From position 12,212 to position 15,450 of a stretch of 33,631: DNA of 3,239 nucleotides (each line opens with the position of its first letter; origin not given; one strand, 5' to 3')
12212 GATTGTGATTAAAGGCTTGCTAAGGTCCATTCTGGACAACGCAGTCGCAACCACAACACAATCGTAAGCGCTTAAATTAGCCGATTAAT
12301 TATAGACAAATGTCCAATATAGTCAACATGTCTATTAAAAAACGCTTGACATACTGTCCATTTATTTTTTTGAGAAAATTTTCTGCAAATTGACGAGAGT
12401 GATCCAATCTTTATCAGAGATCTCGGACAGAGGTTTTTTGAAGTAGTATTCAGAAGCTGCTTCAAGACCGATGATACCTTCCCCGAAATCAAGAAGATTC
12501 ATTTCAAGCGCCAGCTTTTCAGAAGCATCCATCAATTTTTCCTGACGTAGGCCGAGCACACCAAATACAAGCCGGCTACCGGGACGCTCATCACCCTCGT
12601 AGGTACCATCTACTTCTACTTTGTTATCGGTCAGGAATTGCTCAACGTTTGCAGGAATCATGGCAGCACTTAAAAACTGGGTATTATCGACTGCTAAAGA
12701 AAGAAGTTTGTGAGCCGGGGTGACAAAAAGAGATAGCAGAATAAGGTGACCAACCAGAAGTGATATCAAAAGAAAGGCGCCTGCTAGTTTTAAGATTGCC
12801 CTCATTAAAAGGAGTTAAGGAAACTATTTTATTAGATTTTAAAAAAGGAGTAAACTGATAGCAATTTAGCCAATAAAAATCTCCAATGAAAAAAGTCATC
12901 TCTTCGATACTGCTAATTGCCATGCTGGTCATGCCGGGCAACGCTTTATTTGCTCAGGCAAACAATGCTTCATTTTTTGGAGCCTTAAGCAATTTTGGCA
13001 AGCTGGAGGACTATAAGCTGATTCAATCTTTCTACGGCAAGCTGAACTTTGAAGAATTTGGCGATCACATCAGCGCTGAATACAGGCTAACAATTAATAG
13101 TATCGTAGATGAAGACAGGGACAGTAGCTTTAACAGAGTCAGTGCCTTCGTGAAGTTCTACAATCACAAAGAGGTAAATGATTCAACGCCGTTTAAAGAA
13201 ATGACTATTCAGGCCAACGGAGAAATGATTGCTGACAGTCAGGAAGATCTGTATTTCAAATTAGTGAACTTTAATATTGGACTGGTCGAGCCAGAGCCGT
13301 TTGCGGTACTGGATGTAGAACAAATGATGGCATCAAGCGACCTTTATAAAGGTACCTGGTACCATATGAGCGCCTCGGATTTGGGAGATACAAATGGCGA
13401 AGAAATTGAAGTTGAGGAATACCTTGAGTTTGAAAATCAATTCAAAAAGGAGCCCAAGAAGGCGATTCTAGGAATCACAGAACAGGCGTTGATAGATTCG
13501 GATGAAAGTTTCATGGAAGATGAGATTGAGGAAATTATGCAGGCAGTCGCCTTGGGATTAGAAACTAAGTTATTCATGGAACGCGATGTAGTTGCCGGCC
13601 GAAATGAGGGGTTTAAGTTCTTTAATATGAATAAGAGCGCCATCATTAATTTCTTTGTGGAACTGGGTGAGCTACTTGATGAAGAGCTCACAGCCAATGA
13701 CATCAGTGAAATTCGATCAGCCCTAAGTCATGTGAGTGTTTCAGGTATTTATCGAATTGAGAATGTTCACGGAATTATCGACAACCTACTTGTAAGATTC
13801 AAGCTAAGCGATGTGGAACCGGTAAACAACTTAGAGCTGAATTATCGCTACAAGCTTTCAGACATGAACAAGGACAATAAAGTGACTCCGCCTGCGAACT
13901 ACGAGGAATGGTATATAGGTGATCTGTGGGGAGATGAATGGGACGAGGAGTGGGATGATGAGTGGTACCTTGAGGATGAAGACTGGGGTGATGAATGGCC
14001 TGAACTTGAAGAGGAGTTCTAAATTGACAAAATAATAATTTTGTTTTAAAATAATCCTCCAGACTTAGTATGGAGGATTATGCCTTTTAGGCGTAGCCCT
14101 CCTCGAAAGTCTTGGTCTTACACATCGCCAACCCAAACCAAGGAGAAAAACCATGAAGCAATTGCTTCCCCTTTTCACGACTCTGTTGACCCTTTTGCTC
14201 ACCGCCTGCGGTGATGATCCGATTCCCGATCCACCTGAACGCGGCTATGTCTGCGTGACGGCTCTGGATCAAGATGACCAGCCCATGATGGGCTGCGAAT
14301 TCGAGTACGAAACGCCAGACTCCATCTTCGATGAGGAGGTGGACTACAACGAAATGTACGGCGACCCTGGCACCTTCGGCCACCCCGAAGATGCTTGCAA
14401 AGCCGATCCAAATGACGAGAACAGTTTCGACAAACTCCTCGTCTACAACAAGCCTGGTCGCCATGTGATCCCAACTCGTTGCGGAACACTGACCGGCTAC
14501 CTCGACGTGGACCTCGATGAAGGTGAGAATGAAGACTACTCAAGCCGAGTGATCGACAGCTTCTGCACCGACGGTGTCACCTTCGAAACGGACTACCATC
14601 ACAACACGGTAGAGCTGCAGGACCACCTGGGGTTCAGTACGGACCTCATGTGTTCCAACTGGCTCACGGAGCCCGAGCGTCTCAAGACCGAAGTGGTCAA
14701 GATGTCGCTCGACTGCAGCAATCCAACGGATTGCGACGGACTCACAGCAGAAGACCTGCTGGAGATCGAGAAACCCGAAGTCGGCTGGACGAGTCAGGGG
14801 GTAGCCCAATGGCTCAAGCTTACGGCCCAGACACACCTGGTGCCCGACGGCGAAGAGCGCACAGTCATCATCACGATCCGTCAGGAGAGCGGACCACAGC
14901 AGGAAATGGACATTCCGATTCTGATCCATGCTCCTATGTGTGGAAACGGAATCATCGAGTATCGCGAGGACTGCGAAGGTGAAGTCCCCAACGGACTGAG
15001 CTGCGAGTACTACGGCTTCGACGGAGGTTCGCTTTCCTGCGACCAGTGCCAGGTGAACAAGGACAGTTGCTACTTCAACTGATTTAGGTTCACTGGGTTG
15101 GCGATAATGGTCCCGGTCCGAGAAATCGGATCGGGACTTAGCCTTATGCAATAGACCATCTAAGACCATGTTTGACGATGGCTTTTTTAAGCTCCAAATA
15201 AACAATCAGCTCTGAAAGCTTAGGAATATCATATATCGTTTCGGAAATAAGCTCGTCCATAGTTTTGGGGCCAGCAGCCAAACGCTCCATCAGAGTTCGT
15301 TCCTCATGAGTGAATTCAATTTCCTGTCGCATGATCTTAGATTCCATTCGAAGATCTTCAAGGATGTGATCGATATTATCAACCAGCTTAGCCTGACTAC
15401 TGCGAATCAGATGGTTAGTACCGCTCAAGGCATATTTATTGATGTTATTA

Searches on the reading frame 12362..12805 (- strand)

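Call 26: search_protein_families(library=pfam, proteins=[window:12362-12805:-])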
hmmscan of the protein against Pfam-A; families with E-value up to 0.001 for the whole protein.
window:12362-12805:- (147 aa): 1 family
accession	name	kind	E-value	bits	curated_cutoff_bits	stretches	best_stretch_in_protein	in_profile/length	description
PF00912.28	Transgly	-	7.9e-07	29.1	27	1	86-141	96-151/178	Transglycosylase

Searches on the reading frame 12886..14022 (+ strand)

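Call 6: search_protein_families(library=pfam, proteins=[window:12886-14022:+], max_evalue=0.1)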
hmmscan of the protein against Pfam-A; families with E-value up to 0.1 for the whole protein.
window:12886-14022:+ (378 aa): 1 family
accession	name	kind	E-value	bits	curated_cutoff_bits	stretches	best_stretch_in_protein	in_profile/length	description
PF08101.16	Msb1-Mug8_dom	-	0.033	13.7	23.6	1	19-152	253-334/423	Meiotically up-regulated protein Msb1/Mug8 domain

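Call 8: search_protein_families(library=ncbifam, proteins=[window:12886-14022:+], max_evalue=1)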
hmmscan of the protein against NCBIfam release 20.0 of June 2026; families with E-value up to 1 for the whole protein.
window:12886-14022:+ (378 aa): 0 families

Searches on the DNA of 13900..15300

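Call 56: search_rna_families(source=window, start=13900, end=15300, threshold=evalue, max_evalue=1)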
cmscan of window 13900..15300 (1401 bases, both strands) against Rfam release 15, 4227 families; matches with E-value up to 1: 2.
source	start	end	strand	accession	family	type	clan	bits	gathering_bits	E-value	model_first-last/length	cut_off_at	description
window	13950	14005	+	RF01134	sR30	Gene; snRNA; snoRNA; CD-box;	-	18.8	38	0.055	1-57/57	no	Small nucleolar RNA sR30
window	13952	14004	+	RF01304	sR5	Gene; snRNA; snoRNA; CD-box;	-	18.6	40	0.15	1-53/53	no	Small nucleolar RNA sR5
